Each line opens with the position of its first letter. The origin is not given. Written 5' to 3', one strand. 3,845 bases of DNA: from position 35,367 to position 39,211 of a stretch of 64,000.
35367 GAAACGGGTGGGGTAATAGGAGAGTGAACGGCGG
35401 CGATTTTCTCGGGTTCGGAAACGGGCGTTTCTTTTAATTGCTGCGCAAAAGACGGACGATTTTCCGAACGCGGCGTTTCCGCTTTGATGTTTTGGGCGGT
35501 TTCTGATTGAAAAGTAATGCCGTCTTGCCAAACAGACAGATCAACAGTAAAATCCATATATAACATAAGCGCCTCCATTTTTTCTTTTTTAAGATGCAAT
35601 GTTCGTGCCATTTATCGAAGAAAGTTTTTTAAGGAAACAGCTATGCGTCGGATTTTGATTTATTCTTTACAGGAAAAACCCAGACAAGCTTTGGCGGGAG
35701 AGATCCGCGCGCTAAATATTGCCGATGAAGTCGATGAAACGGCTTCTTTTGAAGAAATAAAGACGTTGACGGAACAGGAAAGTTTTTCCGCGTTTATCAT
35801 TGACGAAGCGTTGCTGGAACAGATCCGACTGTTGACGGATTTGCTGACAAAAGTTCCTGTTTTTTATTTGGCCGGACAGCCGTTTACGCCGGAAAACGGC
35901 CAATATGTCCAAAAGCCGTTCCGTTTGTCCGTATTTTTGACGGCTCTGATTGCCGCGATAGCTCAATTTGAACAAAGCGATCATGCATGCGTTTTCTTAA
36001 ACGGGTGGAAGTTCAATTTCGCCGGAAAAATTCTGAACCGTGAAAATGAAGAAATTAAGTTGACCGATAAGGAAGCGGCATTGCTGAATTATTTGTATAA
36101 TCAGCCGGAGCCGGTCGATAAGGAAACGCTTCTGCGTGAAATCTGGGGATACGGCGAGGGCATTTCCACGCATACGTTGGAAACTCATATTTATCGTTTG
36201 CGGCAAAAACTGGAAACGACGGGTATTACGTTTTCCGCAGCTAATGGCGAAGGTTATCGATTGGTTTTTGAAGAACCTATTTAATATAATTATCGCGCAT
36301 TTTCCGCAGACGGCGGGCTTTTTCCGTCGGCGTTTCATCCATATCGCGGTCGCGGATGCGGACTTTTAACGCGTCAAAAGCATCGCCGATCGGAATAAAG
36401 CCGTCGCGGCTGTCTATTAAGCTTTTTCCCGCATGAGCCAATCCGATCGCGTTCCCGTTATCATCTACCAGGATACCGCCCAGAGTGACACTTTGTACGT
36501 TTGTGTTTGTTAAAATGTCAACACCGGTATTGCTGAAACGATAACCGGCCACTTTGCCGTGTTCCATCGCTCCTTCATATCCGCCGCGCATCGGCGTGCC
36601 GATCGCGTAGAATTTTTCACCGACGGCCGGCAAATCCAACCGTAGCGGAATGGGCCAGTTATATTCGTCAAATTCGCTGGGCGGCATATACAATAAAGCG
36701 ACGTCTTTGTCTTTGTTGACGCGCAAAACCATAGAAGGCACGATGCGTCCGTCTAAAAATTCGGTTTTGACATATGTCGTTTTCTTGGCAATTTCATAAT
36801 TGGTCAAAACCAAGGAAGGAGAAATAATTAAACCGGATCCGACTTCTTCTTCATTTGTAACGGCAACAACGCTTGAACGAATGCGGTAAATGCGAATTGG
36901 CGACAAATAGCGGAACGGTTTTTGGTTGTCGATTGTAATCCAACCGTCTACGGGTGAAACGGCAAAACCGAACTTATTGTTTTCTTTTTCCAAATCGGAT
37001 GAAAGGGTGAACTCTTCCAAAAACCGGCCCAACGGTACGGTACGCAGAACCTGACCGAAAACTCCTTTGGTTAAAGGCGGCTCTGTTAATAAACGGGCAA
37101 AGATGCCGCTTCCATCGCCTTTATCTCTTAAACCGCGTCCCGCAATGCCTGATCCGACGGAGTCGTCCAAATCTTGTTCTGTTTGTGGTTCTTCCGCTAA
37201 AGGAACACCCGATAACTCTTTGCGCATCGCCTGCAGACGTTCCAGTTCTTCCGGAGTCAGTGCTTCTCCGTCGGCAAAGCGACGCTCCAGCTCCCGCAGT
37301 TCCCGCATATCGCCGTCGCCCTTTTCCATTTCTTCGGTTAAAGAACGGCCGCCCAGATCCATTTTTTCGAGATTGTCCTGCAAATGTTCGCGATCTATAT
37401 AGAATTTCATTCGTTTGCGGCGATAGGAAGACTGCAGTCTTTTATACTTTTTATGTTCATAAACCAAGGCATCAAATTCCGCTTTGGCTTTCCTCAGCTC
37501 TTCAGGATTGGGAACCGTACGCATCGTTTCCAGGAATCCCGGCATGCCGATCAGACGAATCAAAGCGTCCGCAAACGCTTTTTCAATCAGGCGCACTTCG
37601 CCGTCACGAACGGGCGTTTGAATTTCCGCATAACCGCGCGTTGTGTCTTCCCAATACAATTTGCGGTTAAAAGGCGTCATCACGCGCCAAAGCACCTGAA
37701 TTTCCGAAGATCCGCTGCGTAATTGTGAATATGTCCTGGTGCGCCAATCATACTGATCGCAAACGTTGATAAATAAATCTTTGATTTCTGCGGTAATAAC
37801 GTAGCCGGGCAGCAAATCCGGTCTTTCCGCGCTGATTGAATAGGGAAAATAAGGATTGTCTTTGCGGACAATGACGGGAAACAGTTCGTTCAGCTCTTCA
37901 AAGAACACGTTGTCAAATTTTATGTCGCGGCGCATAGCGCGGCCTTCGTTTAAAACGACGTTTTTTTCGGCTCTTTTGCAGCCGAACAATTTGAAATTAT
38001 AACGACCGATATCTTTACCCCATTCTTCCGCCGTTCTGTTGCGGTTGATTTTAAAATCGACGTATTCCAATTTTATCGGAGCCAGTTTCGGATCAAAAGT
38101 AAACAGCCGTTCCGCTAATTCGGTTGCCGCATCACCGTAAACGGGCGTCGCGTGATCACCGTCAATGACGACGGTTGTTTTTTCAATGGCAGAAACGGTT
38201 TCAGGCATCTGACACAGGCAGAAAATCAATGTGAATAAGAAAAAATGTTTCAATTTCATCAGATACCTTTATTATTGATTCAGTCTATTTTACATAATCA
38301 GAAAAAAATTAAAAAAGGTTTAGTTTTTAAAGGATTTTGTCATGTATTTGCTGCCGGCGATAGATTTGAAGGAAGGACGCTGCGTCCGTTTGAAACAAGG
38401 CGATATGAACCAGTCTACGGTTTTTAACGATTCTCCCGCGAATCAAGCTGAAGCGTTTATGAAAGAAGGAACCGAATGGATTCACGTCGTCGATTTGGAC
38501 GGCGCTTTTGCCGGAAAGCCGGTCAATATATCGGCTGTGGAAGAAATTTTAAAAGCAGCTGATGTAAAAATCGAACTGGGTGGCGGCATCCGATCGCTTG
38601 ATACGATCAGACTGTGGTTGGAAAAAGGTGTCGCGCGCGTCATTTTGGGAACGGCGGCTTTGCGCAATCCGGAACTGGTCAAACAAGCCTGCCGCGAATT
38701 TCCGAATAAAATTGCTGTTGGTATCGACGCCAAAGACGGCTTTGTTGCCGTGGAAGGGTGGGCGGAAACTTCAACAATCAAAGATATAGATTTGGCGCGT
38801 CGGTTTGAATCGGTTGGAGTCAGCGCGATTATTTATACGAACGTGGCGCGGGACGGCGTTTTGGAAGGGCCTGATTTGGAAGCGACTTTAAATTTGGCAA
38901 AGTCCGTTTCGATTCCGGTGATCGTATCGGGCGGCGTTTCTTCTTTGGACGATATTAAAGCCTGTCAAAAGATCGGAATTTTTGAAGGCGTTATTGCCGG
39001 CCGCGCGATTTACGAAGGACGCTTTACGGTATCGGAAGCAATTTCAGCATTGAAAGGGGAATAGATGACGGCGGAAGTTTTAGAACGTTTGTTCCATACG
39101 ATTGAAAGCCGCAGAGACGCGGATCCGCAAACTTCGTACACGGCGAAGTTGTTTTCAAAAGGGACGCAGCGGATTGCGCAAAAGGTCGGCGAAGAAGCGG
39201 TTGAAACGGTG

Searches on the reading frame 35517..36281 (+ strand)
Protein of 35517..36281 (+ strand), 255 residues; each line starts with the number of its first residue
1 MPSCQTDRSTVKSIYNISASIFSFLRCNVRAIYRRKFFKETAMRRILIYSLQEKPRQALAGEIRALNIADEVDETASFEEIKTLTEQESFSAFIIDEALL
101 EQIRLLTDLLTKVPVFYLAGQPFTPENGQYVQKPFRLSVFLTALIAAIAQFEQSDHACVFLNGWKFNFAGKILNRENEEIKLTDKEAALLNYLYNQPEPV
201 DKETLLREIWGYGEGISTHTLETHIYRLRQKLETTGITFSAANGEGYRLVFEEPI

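Call 50: search_protein_families(library=pfam, proteins=[window:35517-36281:+], max_evalue=0.00001)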
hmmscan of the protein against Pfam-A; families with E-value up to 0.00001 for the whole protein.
window:35517-36281:+ (255 aa): 1 family
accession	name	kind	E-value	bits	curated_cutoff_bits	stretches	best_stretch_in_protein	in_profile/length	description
PF00486.34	Trans_reg_C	-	2.6e-16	59.9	26.2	1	178-249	2-77/77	Transcriptional regulatory protein, C terminal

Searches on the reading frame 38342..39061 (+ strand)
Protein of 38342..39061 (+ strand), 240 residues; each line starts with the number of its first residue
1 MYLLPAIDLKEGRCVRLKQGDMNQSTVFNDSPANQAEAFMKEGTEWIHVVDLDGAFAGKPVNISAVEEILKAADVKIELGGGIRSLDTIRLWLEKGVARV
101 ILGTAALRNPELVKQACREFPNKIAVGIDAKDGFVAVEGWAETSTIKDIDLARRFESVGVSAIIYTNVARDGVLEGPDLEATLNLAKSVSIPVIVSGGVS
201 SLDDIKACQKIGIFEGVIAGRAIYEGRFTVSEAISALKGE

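Call 50: search_protein_families(library=pfam, proteins=[window:38342-39061:+], max_evalue=0.00001)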
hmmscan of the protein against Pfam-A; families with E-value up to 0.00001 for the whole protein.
window:38342-39061:+ (240 aa): 3 families
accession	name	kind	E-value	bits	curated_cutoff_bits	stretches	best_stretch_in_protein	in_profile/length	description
PF00977.27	His_biosynth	-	1.9e-84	283.1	23.6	1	3-229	2-228/228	Histidine biosynthesis protein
PF01207.24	Dus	-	1.6e-10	41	20.4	0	58-117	168-227/311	Dihydrouridine synthase (Dus)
PF05690.20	ThiG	-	9.4e-06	25.6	23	0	145-227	130-211/247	Thiazole biosynthesis protein ThiG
